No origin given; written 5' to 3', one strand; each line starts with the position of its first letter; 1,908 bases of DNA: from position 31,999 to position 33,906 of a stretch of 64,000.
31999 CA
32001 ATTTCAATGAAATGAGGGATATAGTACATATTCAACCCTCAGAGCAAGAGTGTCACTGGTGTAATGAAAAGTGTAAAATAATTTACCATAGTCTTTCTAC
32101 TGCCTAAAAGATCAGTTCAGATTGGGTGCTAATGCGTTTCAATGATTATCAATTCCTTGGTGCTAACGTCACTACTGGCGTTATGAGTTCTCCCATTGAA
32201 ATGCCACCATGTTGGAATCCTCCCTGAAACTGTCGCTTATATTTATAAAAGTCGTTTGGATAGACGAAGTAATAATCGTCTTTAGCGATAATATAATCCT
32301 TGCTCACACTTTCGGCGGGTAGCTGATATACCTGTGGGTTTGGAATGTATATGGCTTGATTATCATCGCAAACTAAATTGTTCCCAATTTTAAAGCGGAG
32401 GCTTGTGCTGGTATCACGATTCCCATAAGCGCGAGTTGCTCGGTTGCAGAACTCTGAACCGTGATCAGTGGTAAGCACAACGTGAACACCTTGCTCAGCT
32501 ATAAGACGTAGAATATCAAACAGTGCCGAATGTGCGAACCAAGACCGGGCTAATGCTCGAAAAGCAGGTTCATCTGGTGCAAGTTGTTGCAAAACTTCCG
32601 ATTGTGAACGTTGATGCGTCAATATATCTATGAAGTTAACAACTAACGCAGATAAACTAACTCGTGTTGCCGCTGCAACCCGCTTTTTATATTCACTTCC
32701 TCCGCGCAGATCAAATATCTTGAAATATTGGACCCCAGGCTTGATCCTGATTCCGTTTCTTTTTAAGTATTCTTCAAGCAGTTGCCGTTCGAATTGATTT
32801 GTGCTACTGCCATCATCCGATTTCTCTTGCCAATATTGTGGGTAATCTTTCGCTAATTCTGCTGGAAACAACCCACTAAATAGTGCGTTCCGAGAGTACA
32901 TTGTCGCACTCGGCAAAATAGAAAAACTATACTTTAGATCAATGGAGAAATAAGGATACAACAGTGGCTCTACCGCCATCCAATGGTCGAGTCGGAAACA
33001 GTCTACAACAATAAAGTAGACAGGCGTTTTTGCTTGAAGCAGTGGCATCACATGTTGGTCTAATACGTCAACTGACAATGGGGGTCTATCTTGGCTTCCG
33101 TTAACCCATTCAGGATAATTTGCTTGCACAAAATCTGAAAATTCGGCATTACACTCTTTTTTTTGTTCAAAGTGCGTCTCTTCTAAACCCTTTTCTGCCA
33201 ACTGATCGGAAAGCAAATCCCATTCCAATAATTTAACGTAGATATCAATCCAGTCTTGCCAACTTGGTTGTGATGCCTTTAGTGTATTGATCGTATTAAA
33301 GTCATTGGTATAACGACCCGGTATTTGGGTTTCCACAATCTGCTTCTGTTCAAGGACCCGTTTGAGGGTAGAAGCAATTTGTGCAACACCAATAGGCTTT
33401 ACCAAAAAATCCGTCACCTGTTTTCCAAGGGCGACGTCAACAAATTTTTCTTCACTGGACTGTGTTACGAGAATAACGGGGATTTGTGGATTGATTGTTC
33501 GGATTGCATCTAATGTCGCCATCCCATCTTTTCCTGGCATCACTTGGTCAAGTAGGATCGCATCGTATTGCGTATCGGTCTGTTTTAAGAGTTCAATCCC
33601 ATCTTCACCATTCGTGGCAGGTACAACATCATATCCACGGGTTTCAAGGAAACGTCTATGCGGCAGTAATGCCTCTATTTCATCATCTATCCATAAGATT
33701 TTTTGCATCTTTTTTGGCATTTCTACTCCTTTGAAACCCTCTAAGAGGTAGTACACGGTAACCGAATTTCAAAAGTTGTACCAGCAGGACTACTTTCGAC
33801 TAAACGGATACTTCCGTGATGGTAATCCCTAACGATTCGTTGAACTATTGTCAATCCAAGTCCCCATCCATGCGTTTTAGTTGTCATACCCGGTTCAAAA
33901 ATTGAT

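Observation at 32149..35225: Adjacent, overlapping PorX/PorY-like two-component pair (PglZ-domain response regulator + sensor kinase)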

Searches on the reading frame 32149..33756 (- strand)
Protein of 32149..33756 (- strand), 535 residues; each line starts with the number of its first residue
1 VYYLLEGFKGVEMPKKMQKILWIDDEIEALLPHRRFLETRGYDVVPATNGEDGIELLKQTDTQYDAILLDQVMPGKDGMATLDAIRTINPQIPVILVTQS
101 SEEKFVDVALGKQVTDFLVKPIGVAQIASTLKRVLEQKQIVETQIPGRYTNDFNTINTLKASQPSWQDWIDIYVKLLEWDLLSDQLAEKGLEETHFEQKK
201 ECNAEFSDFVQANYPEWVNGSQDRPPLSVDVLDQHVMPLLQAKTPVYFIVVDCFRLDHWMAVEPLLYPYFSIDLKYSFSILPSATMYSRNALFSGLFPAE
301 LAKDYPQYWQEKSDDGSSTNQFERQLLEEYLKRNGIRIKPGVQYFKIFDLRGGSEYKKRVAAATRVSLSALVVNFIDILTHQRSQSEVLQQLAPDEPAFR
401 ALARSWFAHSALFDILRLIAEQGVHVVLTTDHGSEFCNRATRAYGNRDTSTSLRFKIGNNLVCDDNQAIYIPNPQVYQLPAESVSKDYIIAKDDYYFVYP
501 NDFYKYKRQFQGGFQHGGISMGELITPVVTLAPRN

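Call 3: search_protein_families(library=pfam, proteins=[window:32149-33756:-], max_evalue=0.1)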
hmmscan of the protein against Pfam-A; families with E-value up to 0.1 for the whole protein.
window:32149-33756:- (535 aa): 3 families
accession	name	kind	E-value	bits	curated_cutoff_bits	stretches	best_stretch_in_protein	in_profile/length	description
PF00072.30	Response_reg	-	3.1e-21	76.1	30.2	1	20-131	1-110/111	Response regulator receiver domain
PF08665.17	PglZ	-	3.7e-17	63.3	25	1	246-439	3-177/179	PglZ domain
PF03709.21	OKR_DC_1_N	-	4.4e-06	27.3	29.3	1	36-117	12-89/111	Orn/Lys/Arg decarboxylase, N-terminal domain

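Call 4: search_protein_families(library=ncbifam, proteins=[window:32149-33756:-], max_evalue=0.1)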
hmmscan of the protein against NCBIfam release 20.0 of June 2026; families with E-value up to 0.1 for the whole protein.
window:32149-33756:- (535 aa): 100 families (the best 25 are shown)
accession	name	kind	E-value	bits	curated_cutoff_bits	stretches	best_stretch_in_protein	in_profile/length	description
NF052313.1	T9SS_RR_PorX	equivalog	3.4e-177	590.3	300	1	19-534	2-513/513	T9SS response regulator signal transducer PorX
NF033449.0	BREX_PglZ_3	exception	5.2e-27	94.4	250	1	118-531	251-641/642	BREX-3 system phosphatase PglZ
NF046020.1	HisKinCckABruc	equivalog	2.5e-17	62.1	1000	1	18-136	750-868/868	cell cycle histidine kinase CckA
NF046026.1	HisKinCckACaul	equivalog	1.6e-16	59.6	1000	1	19-136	560-677/678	cell cycle histidine kinase CckA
NF007689.0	PRK10365.1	equivalog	5.4e-16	58.4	760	1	17-163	5-149/441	sigma-54-dependent response regulator transcription factor ZraR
NF051850.1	RespRegRprY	equivalog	1e-15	57.8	370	1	15-136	3-121/234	response regulator transcription factor RprY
NF047793.1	ResRegPgtA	equivalog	2.5e-15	56.2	650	1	15-141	3-127/414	two-component system response regulator PgtA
NF008199.0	PRK10955.1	equivalog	2.7e-15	56.9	341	1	17-147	1-127/232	envelope stress response regulator transcription factor CpxR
NF007005.1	PRK09468.1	equivalog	1.1e-14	54.5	331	1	16-154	2-135/237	osmolarity response regulator transcription factor OmpR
NF053512.1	nitric_RR_NosR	exception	2.5e-13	49.8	400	1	20-142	1-122/422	response regulator c-di-GMP phosphodiesterase, NosR family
TIGR01387.1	cztR_silR_copR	subfamily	7.1e-13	48.7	279.2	1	23-143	4-122/218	heavy metal response regulator transcription factor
NF007135.0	PRK09581.1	equivalog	2.7e-12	46.3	474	1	19-143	4-128/457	PleD family two-component system response regulator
NF008469.0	PRK11361.1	equivalog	4.3e-12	45.5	714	1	17-140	4-125/461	acetoacetate metabolism transcriptional regulator AtoC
NF041734.1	resp_reg_RppA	equivalog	1.7e-11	43.9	250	1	19-138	2-121/229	two-component system response regulator RppA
NF040534.1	resp_reg_YycF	equivalog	1.7e-11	43.8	340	1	19-144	2-124/231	response regulator YycF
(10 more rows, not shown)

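Call 7: search_solved_structures(query=window:32149-33720:-, show_alignments=2)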
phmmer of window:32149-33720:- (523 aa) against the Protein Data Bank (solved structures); distinct sequences matched with E-value up to 0.001: 205 (the best 60 are shown).
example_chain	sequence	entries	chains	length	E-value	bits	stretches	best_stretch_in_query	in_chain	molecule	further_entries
7pv7_D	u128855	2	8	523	7e-118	397.9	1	7-522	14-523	Response regulator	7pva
7pvk_A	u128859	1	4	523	3.4e-117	395.6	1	7-522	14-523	Response regulator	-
8ted_A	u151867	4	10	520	4.3e-114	385.4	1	7-521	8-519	Response regulator receiver protein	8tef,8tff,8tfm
8p6f_A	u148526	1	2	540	5.4e-114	385.1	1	7-521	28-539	Response regulator receiver domain-containing protein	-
8thp_A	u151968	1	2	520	2.2e-113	383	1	7-521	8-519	Response regulator receiver protein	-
4uhj_A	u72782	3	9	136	3.2e-13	52.6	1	5-130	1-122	TRANSCRIPTIONAL REGULATORY PROTEIN CPXR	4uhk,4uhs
6tne_A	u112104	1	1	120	1.5e-12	50.4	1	7-123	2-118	Histidine kinase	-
1mvo_A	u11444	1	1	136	6.6e-12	48.3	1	6-128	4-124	PhoP response regulator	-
1ys6_A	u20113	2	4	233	1.4e-11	47.2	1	7-132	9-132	Transcriptional regulatory protein prrA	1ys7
9xzo_A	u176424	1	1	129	2e-10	43.4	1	5-124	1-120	De novo protein M1X0B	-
6er7_A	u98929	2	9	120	5.9e-10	41.8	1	5-124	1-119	120aa long hypothetical chemotaxis protein (CheY)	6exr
3jte_A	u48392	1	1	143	7e-10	41.6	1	5-129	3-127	Response regulator receiver protein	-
9ji3_J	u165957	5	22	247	7.6e-10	41.5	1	7-125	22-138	DNA-binding response regulator | Possible two component system response transcriptional positive regulator PhoP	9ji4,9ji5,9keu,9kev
3r0j_A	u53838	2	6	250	7.8e-10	41.4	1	7-125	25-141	POSSIBLE TWO COMPONENT SYSTEM RESPONSE TRANSCRIPTIONAL POSITIVE REGULATOR PHOP | Response regulator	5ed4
6ifh_A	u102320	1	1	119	9.9e-10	41.1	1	5-123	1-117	Sporulation initiation phosphotransferase F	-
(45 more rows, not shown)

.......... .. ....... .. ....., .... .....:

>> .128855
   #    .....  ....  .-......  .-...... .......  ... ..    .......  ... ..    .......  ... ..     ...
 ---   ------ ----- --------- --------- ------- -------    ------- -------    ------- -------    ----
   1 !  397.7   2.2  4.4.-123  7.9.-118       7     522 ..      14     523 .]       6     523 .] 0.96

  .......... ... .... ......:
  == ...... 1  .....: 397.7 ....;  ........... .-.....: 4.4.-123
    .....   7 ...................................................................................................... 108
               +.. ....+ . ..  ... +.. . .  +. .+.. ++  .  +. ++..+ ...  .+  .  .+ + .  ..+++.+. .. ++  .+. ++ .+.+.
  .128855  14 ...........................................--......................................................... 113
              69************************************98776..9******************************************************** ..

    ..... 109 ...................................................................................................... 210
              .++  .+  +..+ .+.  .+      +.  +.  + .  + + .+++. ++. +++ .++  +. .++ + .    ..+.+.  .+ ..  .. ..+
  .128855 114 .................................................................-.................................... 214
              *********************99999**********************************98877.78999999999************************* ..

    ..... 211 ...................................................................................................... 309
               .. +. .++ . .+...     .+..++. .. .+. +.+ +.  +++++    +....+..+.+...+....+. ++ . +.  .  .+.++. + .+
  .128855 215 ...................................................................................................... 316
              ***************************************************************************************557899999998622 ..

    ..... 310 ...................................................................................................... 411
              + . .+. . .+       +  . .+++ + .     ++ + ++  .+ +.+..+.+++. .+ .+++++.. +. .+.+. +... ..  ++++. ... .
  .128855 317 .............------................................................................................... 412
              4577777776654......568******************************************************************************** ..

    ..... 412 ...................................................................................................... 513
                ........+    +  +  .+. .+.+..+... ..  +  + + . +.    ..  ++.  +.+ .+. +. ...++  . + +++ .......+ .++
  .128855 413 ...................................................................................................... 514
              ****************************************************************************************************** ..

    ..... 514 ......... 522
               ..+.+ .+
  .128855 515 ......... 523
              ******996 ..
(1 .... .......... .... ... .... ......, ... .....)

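Call 9: find_encoding_contigs(protein=window:32149-33720:-, flank=10000, max_places=6)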
Protein window:32149-33720:- (523 aa): no gene with exactly this product is on record in the collection.

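Call 10: find_homologous_proteins(query=window:32149-33720:-, max_evalue=1e-20)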
Query window:32149-33720:- (523 aa): 2965 proteins with E <= 1e-20 among 8000 candidates; the best 120 are listed.
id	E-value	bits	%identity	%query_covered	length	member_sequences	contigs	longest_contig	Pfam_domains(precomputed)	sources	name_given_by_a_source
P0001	0.0e+0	1117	92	100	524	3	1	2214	PF00072.31,PF08665.18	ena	-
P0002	0.0e+0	1101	90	100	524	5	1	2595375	PF00072.31,PF08665.18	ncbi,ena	-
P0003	0.0e+0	1096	89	100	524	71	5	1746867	PF00072.31,PF08665.18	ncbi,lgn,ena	-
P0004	0.0e+0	1091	90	100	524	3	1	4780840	PF00072.31,PF08665.18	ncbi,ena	-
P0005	0.0e+0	1090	89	100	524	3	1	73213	PF00072.31,PF08665.18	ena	-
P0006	0.0e+0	1085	89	100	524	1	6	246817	PF00072.31,PF08665.18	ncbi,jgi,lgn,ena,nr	ncbi:MAG: bifunctional response regulator/alkaline phosphatase family protein [Candidatus Poribacter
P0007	0.0e+0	1085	89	100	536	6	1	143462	PF00072.31,PF08665.18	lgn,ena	-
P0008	0.0e+0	1080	88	100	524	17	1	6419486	PF00072.31,PF08665.18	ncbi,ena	-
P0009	0.0e+0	1080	89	100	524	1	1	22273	PF00072.31,PF08665.18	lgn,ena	-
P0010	0.0e+0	1074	88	100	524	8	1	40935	PF00072.31,PF08665.18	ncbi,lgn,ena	-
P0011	0.0e+0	1069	88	100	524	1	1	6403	PF00072.31,PF08665.18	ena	-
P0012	0.0e+0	1061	87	100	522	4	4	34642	PF00072.31,PF08665.18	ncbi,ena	-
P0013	0.0e+0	1061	86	100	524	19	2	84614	PF03709.22,PF00072.31,PF08665.18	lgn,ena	-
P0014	0.0e+0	1046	86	100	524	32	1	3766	PF00072.31,PF08665.18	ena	-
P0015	6.3e-297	1004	81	100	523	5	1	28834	PF00072.31,PF08665.18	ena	-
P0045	1.6e-226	771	63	100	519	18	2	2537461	PF00072.31,PF08665.18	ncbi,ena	-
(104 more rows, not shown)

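Call 12: find_encoding_contigs(protein=P0002, flank=10000, max_places=2)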
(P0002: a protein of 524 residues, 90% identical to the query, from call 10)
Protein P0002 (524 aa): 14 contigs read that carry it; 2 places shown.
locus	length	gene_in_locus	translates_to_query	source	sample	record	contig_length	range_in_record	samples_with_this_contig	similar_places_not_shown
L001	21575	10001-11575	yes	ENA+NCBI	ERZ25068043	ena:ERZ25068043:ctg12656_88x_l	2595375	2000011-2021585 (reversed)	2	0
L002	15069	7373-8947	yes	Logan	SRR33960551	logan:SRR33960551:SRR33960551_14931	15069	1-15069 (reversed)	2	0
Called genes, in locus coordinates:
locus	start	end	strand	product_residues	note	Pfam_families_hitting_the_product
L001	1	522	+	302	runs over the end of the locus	-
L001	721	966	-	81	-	PF13385:Laminin_G_3 (weak)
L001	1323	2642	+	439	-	PF01609:DDE_Tnp_1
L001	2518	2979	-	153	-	-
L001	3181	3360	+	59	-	-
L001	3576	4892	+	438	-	-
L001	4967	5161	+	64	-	-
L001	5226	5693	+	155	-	PF00355:Rieske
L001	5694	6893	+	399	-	PF00033:Cytochrome_B, PF13631:Cytochrom_B_N_2, PF00032:Cytochrom_B_C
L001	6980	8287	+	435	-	PF01555:N6_N4_Mtase, PF01170:UPF0020 (faint)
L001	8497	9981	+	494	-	PF02518:HATPase_c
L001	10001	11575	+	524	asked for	PF00072:Response_reg, PF08665:PglZ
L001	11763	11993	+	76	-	-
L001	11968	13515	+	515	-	PF10150:RNase_E_G, PF20833:RNase_E_G_Thio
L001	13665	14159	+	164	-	-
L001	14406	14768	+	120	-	PF00829:Ribosomal_L21p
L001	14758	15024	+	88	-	PF01016:Ribosomal_L27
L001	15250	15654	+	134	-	PF14346:DUF4398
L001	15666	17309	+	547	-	PF00691:OmpA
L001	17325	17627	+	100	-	-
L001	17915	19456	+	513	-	PF00117:GATase, PF07722:Peptidase_C26 (weak), PF02540:NAD_synthase (faint), PF00958:GMP_synt_C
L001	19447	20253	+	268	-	PF00246:Peptidase_M14, PF24827:AstE_AspA_cat (weak)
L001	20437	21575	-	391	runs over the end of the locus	PF00266:Aminotran_5, PF01041:DegT_DnrJ_EryC1 (weak), PF01053:Cys_Met_Meta_PP (weak)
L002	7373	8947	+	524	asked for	PF00072:Response_reg, PF08665:PglZ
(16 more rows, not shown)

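Call 13: find_encoding_contigs(protein=P0045, flank=10000, max_places=2)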
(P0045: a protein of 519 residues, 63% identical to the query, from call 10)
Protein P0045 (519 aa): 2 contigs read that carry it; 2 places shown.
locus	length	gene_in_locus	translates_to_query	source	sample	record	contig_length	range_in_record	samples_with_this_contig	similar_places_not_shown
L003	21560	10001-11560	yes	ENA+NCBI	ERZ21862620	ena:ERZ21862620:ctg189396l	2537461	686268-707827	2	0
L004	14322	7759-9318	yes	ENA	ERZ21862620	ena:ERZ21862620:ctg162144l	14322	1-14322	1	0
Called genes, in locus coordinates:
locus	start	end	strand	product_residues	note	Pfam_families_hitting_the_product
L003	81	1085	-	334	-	PF03706:LPG_synthase_TM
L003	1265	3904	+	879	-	PF01624:MutS_I, PF05188:MutS_II, PF05192:MutS_III, PF05190:MutS_IV, PF00488:MutS_V, PF27441:MutS_C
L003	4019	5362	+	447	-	PF13527:Acetyltransf_9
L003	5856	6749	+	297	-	-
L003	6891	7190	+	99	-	-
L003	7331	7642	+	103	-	-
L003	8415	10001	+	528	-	PF00512:HisKA (faint), PF02518:HATPase_c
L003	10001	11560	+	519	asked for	PF00072:Response_reg, PF08665:PglZ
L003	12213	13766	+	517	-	PF10150:RNase_E_G, PF20833:RNase_E_G_Thio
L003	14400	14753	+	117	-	PF00829:Ribosomal_L21p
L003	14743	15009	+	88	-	PF01016:Ribosomal_L27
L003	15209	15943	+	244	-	PF04402:SIMPL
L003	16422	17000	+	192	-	PF08937:ThsB_TIR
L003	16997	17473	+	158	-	-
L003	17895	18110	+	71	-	PF15919:HicB_lk_antitox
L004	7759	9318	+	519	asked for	PF00072:Response_reg, PF08665:PglZ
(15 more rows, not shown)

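Call 20: find_related_loci(query=A1, collection=genome_contigs, flank=10000)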
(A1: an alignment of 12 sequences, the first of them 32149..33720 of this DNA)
Query A1 (523 aa) in genome_contigs; peptide patterns used: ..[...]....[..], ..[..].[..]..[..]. (x = any residue, [..] = any of these).
600 stretches matched a pattern (row limit reached: there are more); 585 encode a relative of the query (tblastn E <= 1e-3); the best 80 are kept; 80 distinct loci.
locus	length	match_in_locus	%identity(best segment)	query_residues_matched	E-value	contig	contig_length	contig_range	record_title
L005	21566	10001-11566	93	1-522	0e+0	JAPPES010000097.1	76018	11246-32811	MAG: Candidatus Poribacteria bacterium isolate RHO1_bin_11 NODE_783_length_76018_cov_20.006490, whole genome shotgun seq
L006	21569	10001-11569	90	1-523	0e+0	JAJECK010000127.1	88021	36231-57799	MAG: Candidatus Poribacteria bacterium isolate jk18xAbins.19 k141_1354036, whole genome shotgun sequence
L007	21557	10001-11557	77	4-522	0e+0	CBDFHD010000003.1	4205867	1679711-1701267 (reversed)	MAG: Candidatus Poribacteria bacterium isolate 3ddb7f14-4d05-4080-9b3f-f5d75a2c5508 genome assembly, contig: contig_3, w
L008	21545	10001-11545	65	5-522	0e+0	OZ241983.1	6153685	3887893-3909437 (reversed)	MAG: Candidatus Poribacteria bacterium isolate 364a25e6-8d4f-453a-8db8-f2b726c437a0 genome assembly, chromosome: 1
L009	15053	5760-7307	48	3-522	1e-177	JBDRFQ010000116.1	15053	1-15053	MAG: Candidatus Eisenbacteria bacterium isolate MEGAHIT-group-1.380 k141_9022575, whole genome shotgun sequence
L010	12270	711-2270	49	4-523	7e-171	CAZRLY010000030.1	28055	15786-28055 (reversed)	MAG TPA_asm: uncultured bacterium isolate binchicken_co97_140 genome assembly, contig: NODE_6852_length_28055_cov_6.6123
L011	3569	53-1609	46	1-522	1e-175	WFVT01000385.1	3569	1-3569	MAG: candidate division KSB1 bacterium isolate S140_5 k151_86390, whole genome shotgun sequence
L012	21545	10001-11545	46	6-523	5e-166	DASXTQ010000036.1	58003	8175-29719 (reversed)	MAG TPA_asm: Candidatus Eisenbacteria bacterium isolate SMAG_U4696 k141_2447952, whole genome shotgun sequence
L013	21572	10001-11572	45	1-522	2e-163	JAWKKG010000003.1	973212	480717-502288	MAG: bacterium isolate BC1.91 BC1.91.fa-3, whole genome shotgun sequence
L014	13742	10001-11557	45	3-522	3e-163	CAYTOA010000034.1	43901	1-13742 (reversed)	MAG TPA_asm: uncultured Chitinophagaceae bacterium isolate binchicken_co241_368 genome assembly, contig: NODE_765_length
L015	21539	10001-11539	47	6-523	1e-162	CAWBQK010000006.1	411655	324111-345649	MAG: Candidatus Latescibacteria bacterium isolate MFD03804.bin.2.152 genome assembly, contig: contig_48787, whole genome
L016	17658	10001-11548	44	6-522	5e-162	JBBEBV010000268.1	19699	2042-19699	MAG: Bacteroidota bacterium isolate LejiaF_55_30 Lejia_F_3994_length_19699_cov_19, whole genome shotgun sequence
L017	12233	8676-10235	44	2-522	6e-162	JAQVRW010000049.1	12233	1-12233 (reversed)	MAG: Candidatus Zixiibacteriota bacterium isolate STF1_26 NODE_15544_length_12233_cov_2.396993_Sandtown_F1, whole genome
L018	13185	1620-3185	46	1-523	8e-162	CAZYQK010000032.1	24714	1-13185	MAG TPA_asm: uncultured bacterium isolate SRP119689_co1_84 genome assembly, contig: NODE_2567_length_24714_cov_6.633156,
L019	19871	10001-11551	44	4-523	8e-160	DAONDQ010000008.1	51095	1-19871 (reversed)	MAG TPA_asm: Candidatus Cloacimonadota bacterium isolate AMR_MDS_3891 NODE_585_length_51095_cov_5.119142, whole genome s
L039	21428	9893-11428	45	6-522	2e-152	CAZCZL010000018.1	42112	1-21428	MAG TPA_asm: uncultured Ignavibacteriales bacterium isolate binchicken_co16_343 genome assembly, contig: NODE_1513_lengt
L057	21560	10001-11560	43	1-522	2e-157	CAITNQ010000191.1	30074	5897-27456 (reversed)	MAG: uncultured Gemmatimonadetes bacterium isolate LaPlata_bin-0729 genome assembly, contig: bin-0729:191/561, whole gen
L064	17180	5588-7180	41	2-522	1e-136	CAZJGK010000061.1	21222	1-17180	MAG TPA_asm: uncultured Fibrobacteraceae bacterium isolate binchicken_co150_663 genome assembly, contig: NODE_5405_lengt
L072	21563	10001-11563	39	1-522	9e-133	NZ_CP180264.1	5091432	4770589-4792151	Pedobacter sp. AW1-32 chromosome, complete genome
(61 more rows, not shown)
